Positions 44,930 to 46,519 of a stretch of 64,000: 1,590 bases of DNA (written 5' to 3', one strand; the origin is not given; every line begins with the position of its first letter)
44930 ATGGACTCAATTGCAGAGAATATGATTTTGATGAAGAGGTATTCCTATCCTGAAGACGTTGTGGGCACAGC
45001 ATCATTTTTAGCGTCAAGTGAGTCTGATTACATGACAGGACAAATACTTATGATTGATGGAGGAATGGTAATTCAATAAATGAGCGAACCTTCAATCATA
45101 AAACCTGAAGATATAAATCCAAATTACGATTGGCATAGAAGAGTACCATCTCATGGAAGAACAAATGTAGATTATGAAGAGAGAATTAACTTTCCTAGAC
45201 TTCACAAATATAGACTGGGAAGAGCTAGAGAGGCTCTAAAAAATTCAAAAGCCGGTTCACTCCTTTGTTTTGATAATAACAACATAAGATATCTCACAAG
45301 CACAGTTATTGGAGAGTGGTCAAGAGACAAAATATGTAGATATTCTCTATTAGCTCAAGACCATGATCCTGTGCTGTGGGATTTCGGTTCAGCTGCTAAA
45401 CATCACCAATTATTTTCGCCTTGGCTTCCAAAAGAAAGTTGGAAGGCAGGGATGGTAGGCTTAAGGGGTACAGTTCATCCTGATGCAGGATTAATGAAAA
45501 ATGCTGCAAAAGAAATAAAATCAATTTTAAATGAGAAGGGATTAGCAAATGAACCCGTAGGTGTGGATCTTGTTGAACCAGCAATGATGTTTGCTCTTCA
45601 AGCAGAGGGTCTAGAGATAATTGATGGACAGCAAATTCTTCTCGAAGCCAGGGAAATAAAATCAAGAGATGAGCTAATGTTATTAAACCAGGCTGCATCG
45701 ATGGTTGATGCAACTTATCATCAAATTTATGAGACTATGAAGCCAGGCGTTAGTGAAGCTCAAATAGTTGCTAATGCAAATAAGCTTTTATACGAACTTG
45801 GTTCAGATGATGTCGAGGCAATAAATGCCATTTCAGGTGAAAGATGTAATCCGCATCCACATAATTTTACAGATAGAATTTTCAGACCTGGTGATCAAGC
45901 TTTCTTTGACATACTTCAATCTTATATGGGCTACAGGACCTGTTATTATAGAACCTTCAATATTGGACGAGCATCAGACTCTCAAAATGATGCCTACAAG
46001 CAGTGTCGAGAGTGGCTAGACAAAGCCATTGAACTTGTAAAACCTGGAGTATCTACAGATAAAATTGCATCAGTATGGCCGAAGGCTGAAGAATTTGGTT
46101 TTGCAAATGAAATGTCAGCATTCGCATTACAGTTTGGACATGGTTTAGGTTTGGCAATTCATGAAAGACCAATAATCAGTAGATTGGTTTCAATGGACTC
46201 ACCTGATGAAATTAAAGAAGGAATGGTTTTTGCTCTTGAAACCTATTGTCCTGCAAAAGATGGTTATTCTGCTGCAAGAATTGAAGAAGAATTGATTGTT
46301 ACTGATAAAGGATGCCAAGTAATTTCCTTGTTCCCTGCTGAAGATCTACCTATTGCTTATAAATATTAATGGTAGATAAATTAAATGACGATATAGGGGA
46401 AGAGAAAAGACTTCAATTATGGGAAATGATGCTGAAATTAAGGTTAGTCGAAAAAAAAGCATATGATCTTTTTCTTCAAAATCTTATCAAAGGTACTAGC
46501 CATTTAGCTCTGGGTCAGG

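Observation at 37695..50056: Candidate undescribed catabolic system: wHTH-SBP regulator + ABC importer + SDR + atypical M24 hydrolase + E2-less TPP dehydrogenase + ALDH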

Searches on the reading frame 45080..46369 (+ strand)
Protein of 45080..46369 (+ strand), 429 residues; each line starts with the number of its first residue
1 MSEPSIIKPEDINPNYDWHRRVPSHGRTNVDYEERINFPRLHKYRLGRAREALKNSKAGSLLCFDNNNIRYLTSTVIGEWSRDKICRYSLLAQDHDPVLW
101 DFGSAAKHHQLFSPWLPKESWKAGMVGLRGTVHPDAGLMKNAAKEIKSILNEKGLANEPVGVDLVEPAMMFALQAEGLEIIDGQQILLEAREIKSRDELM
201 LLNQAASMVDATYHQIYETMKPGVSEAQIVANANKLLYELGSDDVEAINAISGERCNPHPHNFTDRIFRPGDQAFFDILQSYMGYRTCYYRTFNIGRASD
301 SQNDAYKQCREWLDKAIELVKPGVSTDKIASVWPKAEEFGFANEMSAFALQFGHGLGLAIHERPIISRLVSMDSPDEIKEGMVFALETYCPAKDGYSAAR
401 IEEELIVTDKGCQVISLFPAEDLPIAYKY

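Call 4: search_protein_families(library=pfam, proteins=[window:45080-46369:+])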
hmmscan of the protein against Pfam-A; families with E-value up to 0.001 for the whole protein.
window:45080-46369:+ (429 aa): 2 families
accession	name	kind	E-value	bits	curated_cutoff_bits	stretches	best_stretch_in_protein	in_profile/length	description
PF00557.29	Peptidase_M24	-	1.2e-36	127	23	1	202-409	3-208/208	Metallopeptidase family M24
PF01321.24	Creatinase_N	-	0.00045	21.2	22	0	45-193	1-128/128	Creatinase/Prolidase N-terminal domain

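Call 5: search_protein_families(library=ncbifam, proteins=[window:45080-46369:+], max_evalue=0.00001)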
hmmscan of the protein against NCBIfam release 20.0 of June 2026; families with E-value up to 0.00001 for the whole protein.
window:45080-46369:+ (429 aa): 12 families
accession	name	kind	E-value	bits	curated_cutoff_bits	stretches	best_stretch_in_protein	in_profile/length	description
NF043017.1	DimsulpropLyDddP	equivalog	1e-32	113.5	600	1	37-420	50-438/443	dimethylsulfonioproprionate lyase DddP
NF040821.1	dipep_PepQ_Arch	equivalog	1e-21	77.4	630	1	176-414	107-337/346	Xaa-Pro dipeptidase PepQ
NF038259.1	ectoine_DoeA_2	exception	4.8e-18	65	575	1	179-415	139-376/386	ectoine hydrolase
TIGR00500.1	met_pdase_I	equivalog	3.6e-17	62.7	171.35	1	192-390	2-203/247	type I methionyl aminopeptidase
TIGR02993.1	ectoine_eutD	equivalog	2.5e-15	56.5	613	1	43-419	12-384/391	ectoine hydrolase DoeA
NF007310.0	PRK09795.1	equivalog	8.3e-14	51.2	393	1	191-419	125-352/361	aminopeptidase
NF011174.0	PRK14576.1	subfamily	7.7e-10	38.2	487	1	174-416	158-395/405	putative endopeptidase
NF008131.0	PRK10879.1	equivalog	8.4e-10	38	465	1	179-329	159-311/438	Xaa-Pro aminopeptidase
NF009533.0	PRK12897.1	equivalog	2.8e-08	33.4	488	1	193-389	4-203/248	type I methionyl aminopeptidase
NF008970.0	PRK12318.1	equivalog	1.3e-07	31.1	267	1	278-388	139-242/291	methionyl aminopeptidase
NF011720.0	PRK15173.1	subfamily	2.9e-07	29.8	420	1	178-420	100-337/343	peptidase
NF011173.0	PRK14575.1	equivalog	2.9e-07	29.8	850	1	178-420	163-400/406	putative peptidase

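Call 13: find_homologous_proteins(query=window:45080-46369:+)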
Query window:45080-46369:+ (429 aa): 8000 proteins with E <= 0.001 among 8000 candidates; the best 120 are listed. Only proteins of 235 to 751 residues were searched: fused or split forms outside these lengths cannot appear, so this answer is no evidence that the protein stands alone or is whole; lengths 'longer' or 'shorter' looks for them.
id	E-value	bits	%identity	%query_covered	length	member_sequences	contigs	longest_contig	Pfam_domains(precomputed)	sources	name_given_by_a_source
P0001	1.3e-276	935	94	100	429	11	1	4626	PF00557.30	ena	-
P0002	3.2e-275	931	93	100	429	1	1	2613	PF00557.30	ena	-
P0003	3.2e-275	931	93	100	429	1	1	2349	PF00557.30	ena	-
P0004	4.4e-275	930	93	100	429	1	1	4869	PF00557.30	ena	-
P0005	8.2e-275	929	93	100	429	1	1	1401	PF00557.30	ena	-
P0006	1.2e-274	929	93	100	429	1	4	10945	PF00557.30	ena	-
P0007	1.2e-274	929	93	100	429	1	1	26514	PF00557.30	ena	-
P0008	1.6e-274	928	93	100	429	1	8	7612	PF00557.30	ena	-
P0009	1.6e-274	928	93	100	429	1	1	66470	PF00557.30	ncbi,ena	-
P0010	2.2e-274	928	93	100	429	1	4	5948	PF00557.30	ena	-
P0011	2.2e-274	928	93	100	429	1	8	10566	PF00557.30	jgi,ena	jgi:Xaa-Pro aminopeptidase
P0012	3.0e-274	927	93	100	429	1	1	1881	PF00557.30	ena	-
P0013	4.2e-274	927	93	100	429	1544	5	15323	PF00557.30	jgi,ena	-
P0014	4.2e-274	927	93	100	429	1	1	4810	PF00557.30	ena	-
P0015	5.7e-274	927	93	100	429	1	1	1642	PF00557.30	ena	-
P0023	1.1e-254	863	87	100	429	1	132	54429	PF00557.30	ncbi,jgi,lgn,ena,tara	ncbi:MAG: M24 family metallopeptidase [Alphaproteobacteria bacterium]|jgi:Xaa-Pro aminopeptidase|tar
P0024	5.3e-254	861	86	100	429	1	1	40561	PF00557.30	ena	-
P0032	1.5e-246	836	83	100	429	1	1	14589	PF00557.30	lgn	-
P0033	2.8e-246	835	83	100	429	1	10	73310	PF00557.30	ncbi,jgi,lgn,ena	jgi:Xaa-Pro dipeptidase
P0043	4.9e-220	749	74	100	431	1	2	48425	PF00557.30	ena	-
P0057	3.5e-216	736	72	100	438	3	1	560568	PF00557.30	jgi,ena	-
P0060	4.7e-216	736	72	100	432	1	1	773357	PF00557.30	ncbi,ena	-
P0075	6.0e-215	732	70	100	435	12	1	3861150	PF00557.30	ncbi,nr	ncbi:MAG: aminopeptidase P family protein [Rhodospirillales bacterium]|nr:MAG: aminopeptidase P fami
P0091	1.2e-213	728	70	99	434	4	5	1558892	PF01321.25,PF00557.30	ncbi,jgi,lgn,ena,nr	ncbi:MAG: aminopeptidase [Rhizobiales bacterium 62-17]|nr:aminopeptidase P family protein [Hyphomicr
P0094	1.8e-213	727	72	100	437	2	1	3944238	PF00557.30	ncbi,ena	-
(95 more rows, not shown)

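Call 14: find_encoding_contigs(protein=P0091, flank=10000, max_places=3)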
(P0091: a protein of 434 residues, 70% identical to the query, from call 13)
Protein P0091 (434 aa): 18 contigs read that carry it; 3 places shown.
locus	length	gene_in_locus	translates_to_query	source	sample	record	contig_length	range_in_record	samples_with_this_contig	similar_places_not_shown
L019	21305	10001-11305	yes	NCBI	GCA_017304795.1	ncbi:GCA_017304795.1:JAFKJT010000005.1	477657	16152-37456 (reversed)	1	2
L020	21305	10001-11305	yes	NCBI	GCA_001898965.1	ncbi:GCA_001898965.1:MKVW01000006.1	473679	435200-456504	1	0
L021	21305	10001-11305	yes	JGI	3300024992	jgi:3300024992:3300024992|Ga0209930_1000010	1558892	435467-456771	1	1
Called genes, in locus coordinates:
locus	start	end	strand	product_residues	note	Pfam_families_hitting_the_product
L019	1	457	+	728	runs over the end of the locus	PF20256:MoCoBD_2, PF02738:MoCoBD_1, PF20256:MoCoBD_2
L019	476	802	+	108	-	-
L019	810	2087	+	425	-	PF01266:DAO (faint), PF07992:Pyr_redox_2, PF13454:NAD_binding_9 (faint), PF21706:FCSD_central, PF09242:FCSD-flav_bind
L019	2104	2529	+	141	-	-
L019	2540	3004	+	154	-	PF13501:SoxY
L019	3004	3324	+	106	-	PF08770:SoxZ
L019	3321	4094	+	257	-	PF21342:SoxA-TsdA_cyt-c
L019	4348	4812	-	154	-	PF01575:MaoC_dehydratas, PF13452:FAS1_DH_region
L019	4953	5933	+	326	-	PF04909:Amidohydro_2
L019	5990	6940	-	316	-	PF04909:Amidohydro_2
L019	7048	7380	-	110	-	-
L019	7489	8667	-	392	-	PF00557:Peptidase_M24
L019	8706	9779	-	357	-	PF00356:LacI, PF00532:Peripla_BP_1, PF13407:Peripla_BP_4, PF13377:Peripla_BP_3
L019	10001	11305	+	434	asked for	PF01321:Creatinase_N (weak), PF00557:Peptidase_M24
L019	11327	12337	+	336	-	PF00676:E1_dh, PF02775:TPP_enzyme_C (faint)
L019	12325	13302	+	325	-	PF02779:Transket_pyr, PF02780:Transketolase_C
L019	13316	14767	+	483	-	PF00171:Aldedh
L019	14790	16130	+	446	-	PF00364:Biotin_lipoyl, PF00198:2-oxoacid_dh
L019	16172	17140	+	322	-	PF02826:2-Hacid_dh_C (faint), PF03446:NAD_binding_2, PF14833:NAD_binding_11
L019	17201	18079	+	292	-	PF01557:FAA_hydrolase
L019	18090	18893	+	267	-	-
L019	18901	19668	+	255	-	PF03328:HpcH_HpaI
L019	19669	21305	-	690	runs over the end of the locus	PF00378:ECH_1, PF16113:ECH_2, PF02737:3HCDH_N, PF00725:3HCDH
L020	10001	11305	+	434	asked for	PF01321:Creatinase_N (weak), PF00557:Peptidase_M24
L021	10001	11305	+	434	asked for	PF01321:Creatinase_N (weak), PF00557:Peptidase_M24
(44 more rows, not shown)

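Call 15: find_encoding_contigs(protein=P0075, flank=10000, max_places=2)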
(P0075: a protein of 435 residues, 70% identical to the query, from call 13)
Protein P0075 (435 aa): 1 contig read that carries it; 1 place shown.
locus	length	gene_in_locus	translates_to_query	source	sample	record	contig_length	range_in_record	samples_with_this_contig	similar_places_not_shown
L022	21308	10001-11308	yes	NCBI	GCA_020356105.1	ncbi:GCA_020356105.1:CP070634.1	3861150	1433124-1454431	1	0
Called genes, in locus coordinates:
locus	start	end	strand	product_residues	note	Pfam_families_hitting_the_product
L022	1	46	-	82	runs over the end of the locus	PF00501:AMP-binding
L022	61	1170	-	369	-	PF02746:MR_MLE_N, PF13378:MR_MLE_C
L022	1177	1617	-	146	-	PF03061:4HBT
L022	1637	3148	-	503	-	PF01970:TctA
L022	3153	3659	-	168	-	PF07331:TctB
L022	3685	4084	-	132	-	PF03401:TctC (weak)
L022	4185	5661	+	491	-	PF07470:Glyco_hydro_88 (faint)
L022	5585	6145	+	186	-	PF02870:Methyltransf_1N (weak), PF01035:DNA_binding_1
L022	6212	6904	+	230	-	PF01738:DLH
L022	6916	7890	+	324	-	PF08240:ADH_N, PF00107:ADH_zinc_N, PF13602:ADH_zinc_N_2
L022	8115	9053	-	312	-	PF00515:TPR_1 (faint), PF07719:TPR_2 (faint), PF13371:TPR_9 (faint), PF13428:TPR_14 (faint), PF13432:TPR_16, PF23914:TPR_CcmH_CycH (faint), PF13181:TPR_8 (faint), PF14559:TPR_19, +2 more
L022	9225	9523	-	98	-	-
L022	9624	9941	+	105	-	-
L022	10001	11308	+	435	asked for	PF00557:Peptidase_M24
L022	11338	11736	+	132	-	PF01042:Ribonuc_L-PSP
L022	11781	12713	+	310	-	PF05853:BKACE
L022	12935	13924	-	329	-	PF03595:SLAC1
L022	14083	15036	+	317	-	PF00126:HTH_1, PF03466:LysR_substrate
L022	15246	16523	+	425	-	PF00557:Peptidase_M24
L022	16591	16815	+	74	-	PF09723:Zn_ribbon_8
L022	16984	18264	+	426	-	PF13433:Peripla_BP_5, PF13458:Peripla_BP_6, PF01094:ANF_receptor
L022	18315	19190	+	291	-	PF02653:BPD_transp_2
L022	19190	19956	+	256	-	PF02653:BPD_transp_2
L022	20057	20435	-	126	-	PF00205:TPP_enzyme_M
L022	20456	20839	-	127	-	PF02776:TPP_enzyme_N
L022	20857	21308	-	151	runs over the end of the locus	PF00436:SSB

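Call 17: find_encoding_contigs(protein=P0094, flank=10000, max_places=1)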
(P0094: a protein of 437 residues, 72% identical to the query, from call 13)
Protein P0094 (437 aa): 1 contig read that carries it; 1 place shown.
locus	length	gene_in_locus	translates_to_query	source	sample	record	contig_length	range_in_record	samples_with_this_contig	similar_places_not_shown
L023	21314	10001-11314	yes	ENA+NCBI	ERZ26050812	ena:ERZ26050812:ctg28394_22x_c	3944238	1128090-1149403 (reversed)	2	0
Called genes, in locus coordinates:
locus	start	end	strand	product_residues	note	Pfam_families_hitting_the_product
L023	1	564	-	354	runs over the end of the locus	PF05935:Arylsulfotrans (faint), PF14269:Arylsulfotran_2, PF13360:PQQ_2 (faint)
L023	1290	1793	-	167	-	-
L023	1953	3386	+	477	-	PF20695:UbiD_N, PF01977:UbiD, PF20696:UbiD_C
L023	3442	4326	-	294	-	PF08450:SGL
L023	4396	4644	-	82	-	-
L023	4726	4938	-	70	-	-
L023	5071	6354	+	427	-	PF13433:Peripla_BP_5, PF13458:Peripla_BP_6, PF01094:ANF_receptor (weak)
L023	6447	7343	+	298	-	PF02653:BPD_transp_2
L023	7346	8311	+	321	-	PF02653:BPD_transp_2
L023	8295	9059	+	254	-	PF00005:ABC_tran, PF13304:AAA_21 (faint)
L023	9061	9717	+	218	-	PF00005:ABC_tran, PF13304:AAA_21 (faint)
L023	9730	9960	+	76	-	PF01206:TusA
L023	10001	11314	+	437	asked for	PF00557:Peptidase_M24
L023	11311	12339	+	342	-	PF00676:E1_dh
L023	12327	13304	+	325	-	PF02779:Transket_pyr, PF02780:Transketolase_C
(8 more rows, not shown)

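Call 18: find_encoding_contigs(protein=P0060, flank=10000, max_places=1)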
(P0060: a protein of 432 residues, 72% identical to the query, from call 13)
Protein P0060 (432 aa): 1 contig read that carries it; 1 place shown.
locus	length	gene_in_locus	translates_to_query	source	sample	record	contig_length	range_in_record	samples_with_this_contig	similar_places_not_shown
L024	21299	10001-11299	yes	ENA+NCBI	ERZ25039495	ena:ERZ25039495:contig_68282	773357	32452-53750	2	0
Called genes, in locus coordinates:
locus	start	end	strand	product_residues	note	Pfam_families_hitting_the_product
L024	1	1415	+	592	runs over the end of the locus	PF19291:TREH_N, PF00723:Glyco_hydro_15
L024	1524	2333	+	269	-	PF23441:SDR, PF00106:adh_short, PF08659:KR, PF13561:adh_short_C2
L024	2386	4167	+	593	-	PF19291:TREH_N, PF00723:Glyco_hydro_15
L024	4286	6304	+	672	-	PF00456:Transketolase_N, PF02779:Transket_pyr, PF02780:Transketolase_C, PF22613:Transketolase_C_1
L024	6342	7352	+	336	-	PF00044:Gp_dh_N, PF02800:Gp_dh_C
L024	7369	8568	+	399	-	PF00162:PGK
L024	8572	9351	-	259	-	-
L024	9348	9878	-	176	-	PF04542:Sigma70_r2, PF22029:PhyR_sigma2, PF08281:Sigma70_r4_2, PF04545:Sigma70_r4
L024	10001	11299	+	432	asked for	PF00557:Peptidase_M24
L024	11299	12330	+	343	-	PF00676:E1_dh, PF02775:TPP_enzyme_C (weak)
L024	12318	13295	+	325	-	PF02779:Transket_pyr, PF02780:Transketolase_C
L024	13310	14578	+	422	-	PF00364:Biotin_lipoyl, PF25919:BSH_CusB (weak), PF25997:BSH_YhbJ (weak), PF02817:E3_binding, PF00198:2-oxoacid_dh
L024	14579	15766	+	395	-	PF17785:PUA_3, PF10672:Methyltrans_SAM, PF03602:Cons_hypoth95, PF05175:MTS, PF13847:Methyltransf_31, PF13649:Methyltransf_25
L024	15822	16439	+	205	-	PF02798:GST_N, PF13417:GST_N_3, PF13409:GST_N_2, PF00043:GST_C (weak), PF13410:GST_C_2 (weak)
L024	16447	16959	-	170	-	PF12802:MarR_2, PF01047:MarR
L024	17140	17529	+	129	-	PF01042:Ribonuc_L-PSP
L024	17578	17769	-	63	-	-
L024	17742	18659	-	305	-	PF00296:Bac_luciferase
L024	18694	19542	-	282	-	PF12697:Abhydrolase_6 (faint)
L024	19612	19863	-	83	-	PF01206:TusA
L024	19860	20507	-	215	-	PF03193:RsgA_GTPase (weak), PF00350:Dynamin_N (faint), PF01926:MMR_HSR1, PF02421:FeoB_N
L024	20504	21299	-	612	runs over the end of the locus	PF14849:YidC_periplas, PF02096:60KD_IMP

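Call 19: find_encoding_contigs(protein=P0057, flank=10000, max_places=1)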
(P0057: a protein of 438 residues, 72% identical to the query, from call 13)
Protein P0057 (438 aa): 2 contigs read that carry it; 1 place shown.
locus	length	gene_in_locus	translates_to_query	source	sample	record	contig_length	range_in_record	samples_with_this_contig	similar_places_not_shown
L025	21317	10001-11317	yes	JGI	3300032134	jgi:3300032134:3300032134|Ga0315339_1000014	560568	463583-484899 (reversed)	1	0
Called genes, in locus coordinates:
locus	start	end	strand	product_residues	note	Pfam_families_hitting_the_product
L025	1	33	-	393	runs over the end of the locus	PF00083:Sugar_tr, PF06609:TRI12 (weak), PF07690:MFS_1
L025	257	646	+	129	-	PF01124:MAPEG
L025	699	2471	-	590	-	PF08238:Sel1, PF01471:PG_binding_1, PF00089:Trypsin, PF13365:Trypsin_2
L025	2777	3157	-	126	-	-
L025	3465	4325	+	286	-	PF00941:FAD_binding_5, PF03450:CO_deh_flav_C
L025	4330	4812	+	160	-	PF00111:Fer2, PF13085:Fer2_3 (weak), PF01799:Fer2_2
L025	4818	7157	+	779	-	PF01315:Ald_Xan_dh_C, PF02738:MoCoBD_1, PF20256:MoCoBD_2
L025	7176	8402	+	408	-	PF25371:DUF7884, PF02353:CMAS, PF13489:Methyltransf_23, PF05175:MTS (weak), PF08241:Methyltransf_11, PF08242:Methyltransf_12, PF13649:Methyltransf_25, PF13847:Methyltransf_31, +1 more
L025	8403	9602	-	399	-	PF07690:MFS_1, PF06779:MFS_4 (weak)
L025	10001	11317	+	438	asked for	PF00557:Peptidase_M24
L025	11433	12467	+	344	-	PF00676:E1_dh, PF02775:TPP_enzyme_C (weak)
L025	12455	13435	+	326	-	PF02779:Transket_pyr, PF02780:Transketolase_C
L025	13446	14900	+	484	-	PF00171:Aldedh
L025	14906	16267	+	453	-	PF00364:Biotin_lipoyl, PF25997:BSH_YhbJ (weak), PF00198:2-oxoacid_dh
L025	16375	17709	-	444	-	PF00990:GGDEF, PF00563:EAL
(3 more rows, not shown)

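Call 20: search_solved_structures(query=window:45080-46369:+, max_evalue=0.00001, show_alignments=1)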
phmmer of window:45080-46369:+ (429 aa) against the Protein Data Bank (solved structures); distinct sequences matched with E-value up to 0.00001: 67 (the best 60 are shown).
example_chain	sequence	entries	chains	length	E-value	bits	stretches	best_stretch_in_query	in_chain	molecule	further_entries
4rgz_A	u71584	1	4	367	1.1e-22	83.7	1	185-410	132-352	Xaa-Pro aminopeptidase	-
4fkc_A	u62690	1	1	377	1.2e-22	83.6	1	185-410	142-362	Xaa-Pro aminopeptidase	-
4s00_A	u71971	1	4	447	1.4e-19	73.5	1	37-421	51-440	Peptidase M24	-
4s01_A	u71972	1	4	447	1.5e-19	73.3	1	37-421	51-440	Peptidase M24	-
4rzy_A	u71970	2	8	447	2.4e-19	72.7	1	37-421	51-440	Peptidase M24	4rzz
1pv9_A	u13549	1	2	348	3.1e-19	72.4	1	185-415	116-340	Xaa-Pro dipeptidase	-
4ege_A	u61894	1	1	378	6.8e-19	71.2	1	177-421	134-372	Dipeptidase PepE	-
3q6d_A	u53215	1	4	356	8.5e-19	70.9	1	173-421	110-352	Proline dipeptidase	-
2zsg_A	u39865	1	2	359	1.2e-18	70.4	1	188-420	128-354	Aminopeptidase P, putative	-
1wy2_A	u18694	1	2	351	2.8e-18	69.2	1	185-414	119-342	Xaa-Pro dipeptidase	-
5cdl_A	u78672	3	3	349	3.9e-17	65.4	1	190-418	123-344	Proline dipeptidase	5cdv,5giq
5giu_A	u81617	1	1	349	3.9e-17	65.4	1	190-418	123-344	Proline dipeptidase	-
1wn1_A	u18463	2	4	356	1e-16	64.1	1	146-411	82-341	dipeptidase | 356aa long hypothetical dipeptidase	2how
4b28_A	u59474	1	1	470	1.4e-16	63.6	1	42-421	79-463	METALLOPEPTIDASE, FAMILY M24, PUTATIVE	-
7n02_A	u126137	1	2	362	4.4e-16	62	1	174-415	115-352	Aminopeptidase P family protein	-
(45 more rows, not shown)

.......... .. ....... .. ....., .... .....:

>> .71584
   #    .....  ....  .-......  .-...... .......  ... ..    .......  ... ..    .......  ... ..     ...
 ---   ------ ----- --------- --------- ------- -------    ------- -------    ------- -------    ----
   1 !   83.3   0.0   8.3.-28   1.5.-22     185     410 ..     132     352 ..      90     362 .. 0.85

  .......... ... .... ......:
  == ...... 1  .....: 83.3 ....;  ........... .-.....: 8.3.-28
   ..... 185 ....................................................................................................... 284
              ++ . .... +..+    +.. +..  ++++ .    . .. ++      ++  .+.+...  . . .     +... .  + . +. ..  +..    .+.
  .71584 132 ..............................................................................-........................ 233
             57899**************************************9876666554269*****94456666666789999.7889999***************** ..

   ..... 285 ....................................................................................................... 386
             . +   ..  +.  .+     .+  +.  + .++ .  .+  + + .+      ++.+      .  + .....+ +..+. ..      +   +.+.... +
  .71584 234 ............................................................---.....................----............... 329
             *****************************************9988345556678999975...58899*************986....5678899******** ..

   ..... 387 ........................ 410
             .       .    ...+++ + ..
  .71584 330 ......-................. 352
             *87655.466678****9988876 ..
